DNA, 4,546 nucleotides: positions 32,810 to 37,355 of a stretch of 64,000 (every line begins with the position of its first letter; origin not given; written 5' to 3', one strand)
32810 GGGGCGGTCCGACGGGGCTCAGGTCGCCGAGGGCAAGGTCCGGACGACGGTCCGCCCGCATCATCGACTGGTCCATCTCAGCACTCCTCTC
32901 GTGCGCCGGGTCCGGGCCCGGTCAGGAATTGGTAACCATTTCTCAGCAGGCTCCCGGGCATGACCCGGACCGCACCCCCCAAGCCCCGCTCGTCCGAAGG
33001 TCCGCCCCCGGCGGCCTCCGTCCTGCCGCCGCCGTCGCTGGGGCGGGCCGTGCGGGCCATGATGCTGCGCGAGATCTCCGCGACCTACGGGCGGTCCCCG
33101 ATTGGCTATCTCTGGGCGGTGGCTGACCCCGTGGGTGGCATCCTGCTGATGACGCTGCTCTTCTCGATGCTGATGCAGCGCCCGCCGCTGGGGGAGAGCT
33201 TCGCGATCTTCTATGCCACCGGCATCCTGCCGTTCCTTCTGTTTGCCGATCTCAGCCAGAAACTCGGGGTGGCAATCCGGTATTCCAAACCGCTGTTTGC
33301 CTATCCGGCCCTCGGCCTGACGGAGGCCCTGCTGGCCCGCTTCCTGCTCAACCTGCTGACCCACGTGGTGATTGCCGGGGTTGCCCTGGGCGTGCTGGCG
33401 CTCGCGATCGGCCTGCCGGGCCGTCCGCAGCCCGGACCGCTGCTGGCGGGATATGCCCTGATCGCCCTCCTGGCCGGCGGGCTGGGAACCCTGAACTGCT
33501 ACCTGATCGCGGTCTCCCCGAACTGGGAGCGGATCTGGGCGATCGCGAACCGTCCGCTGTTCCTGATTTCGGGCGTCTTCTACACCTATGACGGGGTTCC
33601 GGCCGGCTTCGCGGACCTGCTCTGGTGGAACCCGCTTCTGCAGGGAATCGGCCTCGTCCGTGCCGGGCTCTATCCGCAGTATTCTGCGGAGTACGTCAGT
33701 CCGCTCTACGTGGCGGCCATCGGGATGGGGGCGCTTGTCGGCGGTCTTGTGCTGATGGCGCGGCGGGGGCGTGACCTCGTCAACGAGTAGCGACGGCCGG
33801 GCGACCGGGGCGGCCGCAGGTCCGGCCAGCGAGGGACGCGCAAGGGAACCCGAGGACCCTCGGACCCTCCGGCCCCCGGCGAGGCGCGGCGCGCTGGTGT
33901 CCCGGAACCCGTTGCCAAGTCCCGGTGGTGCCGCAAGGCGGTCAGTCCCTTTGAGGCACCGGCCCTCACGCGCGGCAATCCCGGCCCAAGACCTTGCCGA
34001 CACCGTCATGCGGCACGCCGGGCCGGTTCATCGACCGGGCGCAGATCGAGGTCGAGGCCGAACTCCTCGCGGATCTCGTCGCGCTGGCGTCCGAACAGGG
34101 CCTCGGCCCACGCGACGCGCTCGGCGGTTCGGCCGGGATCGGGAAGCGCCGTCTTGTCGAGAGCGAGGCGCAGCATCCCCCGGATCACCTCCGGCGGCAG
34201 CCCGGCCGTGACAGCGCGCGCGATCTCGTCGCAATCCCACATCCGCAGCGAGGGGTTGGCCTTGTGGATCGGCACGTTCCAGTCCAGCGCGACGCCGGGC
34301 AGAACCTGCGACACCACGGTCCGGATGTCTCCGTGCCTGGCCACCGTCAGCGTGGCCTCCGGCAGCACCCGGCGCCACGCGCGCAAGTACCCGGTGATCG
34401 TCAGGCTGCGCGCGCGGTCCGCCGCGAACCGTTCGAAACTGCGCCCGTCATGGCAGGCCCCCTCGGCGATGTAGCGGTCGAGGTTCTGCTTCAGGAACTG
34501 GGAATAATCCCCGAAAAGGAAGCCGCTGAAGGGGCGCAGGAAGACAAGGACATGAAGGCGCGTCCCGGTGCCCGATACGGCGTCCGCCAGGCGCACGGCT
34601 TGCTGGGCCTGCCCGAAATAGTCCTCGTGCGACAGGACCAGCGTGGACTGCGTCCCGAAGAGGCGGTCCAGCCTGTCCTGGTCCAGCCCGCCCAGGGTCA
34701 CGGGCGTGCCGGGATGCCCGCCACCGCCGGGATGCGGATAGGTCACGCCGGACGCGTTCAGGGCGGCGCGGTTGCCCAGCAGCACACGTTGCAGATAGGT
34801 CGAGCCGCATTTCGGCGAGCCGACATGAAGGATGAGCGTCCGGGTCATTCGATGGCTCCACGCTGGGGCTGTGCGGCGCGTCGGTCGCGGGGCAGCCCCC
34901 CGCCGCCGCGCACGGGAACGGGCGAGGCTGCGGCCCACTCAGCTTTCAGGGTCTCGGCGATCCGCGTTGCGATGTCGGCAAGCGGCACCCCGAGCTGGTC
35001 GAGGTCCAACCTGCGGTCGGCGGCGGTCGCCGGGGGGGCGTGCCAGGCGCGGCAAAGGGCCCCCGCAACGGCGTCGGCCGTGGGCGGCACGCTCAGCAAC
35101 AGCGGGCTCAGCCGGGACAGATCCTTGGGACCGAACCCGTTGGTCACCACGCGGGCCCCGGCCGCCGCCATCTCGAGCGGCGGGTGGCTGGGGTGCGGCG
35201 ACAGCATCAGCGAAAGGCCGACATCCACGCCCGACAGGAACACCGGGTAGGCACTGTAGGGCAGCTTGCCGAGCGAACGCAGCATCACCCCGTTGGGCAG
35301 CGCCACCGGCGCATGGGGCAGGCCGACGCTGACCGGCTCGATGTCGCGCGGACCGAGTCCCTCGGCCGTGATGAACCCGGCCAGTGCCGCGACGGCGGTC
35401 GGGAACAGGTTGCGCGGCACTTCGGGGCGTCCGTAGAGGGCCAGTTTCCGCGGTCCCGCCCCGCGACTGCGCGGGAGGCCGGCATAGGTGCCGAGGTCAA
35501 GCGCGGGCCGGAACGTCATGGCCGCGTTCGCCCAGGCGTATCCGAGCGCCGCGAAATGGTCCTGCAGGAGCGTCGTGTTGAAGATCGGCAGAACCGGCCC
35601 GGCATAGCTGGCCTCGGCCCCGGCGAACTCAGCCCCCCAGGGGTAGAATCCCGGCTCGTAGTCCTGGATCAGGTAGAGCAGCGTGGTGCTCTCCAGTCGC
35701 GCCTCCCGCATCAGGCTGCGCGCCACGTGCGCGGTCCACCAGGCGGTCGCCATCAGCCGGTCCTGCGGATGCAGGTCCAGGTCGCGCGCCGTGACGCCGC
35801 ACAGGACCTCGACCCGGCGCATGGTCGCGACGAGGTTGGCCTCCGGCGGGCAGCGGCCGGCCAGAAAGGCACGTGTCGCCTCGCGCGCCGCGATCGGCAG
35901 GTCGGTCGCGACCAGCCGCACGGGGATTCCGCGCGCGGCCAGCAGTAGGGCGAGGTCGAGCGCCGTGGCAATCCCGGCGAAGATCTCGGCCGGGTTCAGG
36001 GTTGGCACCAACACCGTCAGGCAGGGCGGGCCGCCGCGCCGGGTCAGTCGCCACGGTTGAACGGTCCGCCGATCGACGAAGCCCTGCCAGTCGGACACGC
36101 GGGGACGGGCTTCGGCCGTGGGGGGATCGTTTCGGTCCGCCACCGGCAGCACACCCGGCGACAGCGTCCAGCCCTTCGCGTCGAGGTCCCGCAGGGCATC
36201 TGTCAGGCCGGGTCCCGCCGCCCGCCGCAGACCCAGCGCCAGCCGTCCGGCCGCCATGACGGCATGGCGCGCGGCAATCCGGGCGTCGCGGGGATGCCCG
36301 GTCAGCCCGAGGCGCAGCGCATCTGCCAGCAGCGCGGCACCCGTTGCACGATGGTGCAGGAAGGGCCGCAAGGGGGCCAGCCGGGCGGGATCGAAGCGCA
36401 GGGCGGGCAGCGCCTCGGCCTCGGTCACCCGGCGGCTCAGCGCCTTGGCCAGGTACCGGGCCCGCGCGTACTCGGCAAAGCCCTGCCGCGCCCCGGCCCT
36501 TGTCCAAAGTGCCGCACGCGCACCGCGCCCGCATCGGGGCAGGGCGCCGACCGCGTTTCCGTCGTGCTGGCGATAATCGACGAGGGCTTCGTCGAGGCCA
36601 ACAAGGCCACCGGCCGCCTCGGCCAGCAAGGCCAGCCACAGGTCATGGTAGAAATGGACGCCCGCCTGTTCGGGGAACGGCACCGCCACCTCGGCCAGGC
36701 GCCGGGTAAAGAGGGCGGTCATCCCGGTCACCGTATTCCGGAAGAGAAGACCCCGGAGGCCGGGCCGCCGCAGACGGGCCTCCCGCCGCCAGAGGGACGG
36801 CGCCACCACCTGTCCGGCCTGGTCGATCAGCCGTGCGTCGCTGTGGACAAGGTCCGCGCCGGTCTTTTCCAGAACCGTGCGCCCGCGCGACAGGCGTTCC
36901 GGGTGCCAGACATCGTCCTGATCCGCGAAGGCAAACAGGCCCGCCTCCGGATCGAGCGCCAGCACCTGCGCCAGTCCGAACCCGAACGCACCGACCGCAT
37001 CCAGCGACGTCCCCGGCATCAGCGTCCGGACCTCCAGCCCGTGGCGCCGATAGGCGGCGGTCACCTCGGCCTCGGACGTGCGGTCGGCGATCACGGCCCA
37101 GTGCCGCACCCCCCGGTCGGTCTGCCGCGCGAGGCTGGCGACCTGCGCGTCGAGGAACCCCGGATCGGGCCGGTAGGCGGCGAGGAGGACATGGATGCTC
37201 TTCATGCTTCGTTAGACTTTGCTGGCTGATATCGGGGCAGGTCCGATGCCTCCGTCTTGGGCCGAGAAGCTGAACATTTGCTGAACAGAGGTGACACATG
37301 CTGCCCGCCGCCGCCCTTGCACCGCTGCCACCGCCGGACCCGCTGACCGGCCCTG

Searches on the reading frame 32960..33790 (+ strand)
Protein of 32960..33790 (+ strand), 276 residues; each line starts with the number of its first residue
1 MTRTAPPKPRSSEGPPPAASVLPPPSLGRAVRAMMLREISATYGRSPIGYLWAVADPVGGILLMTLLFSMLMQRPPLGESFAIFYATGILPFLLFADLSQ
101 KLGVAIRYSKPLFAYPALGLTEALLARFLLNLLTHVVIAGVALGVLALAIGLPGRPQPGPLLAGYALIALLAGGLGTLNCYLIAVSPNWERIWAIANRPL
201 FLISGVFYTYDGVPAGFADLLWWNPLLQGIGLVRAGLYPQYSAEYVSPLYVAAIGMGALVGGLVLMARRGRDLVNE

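Call 42: search_protein_families(library=pfam, proteins=[window:32960-33790:+], max_evalue=0.00001)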
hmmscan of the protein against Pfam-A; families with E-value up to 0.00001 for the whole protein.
window:32960-33790:+ (276 aa): 1 family
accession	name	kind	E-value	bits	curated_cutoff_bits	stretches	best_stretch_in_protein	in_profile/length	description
PF01061.29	ABC2_membrane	-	1.4e-12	48.1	26.9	1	30-238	2-211/211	ABC-2 type transporter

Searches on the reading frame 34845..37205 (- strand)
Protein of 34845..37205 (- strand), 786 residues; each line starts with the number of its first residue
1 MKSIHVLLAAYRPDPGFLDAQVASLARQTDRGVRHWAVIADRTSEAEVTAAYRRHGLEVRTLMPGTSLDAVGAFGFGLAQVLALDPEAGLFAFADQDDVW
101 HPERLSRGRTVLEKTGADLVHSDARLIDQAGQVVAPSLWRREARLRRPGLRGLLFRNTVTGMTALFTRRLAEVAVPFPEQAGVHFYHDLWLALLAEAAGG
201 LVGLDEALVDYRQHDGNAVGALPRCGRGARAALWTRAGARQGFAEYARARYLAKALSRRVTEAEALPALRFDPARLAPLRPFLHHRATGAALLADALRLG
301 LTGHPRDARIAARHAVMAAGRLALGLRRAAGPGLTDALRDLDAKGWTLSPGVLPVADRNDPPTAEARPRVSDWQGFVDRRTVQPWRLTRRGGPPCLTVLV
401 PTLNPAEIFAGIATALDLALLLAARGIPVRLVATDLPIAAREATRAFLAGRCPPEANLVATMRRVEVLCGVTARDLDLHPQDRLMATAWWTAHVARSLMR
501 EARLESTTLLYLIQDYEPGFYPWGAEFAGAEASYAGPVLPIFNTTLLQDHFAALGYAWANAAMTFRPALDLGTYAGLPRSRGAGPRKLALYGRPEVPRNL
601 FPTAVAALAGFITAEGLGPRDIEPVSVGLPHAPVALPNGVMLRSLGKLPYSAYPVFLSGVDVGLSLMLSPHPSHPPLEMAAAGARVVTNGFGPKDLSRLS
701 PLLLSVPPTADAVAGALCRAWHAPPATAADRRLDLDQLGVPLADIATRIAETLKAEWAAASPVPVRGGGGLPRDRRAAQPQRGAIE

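Call 42: search_protein_families(library=pfam, proteins=[window:34845-37205:-], max_evalue=0.00001)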
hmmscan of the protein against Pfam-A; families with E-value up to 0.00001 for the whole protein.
window:34845-37205:- (786 aa): 2 families
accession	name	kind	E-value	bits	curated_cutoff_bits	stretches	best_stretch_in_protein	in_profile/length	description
PF22772.2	WsaF_C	-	5.1e-45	153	27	1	586-717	1-132/133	WsaF, C-terminal domain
PF21374.3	WsaF_N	-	1e-25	91.1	27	1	397-544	3-155/156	WsaF, N-terminal domain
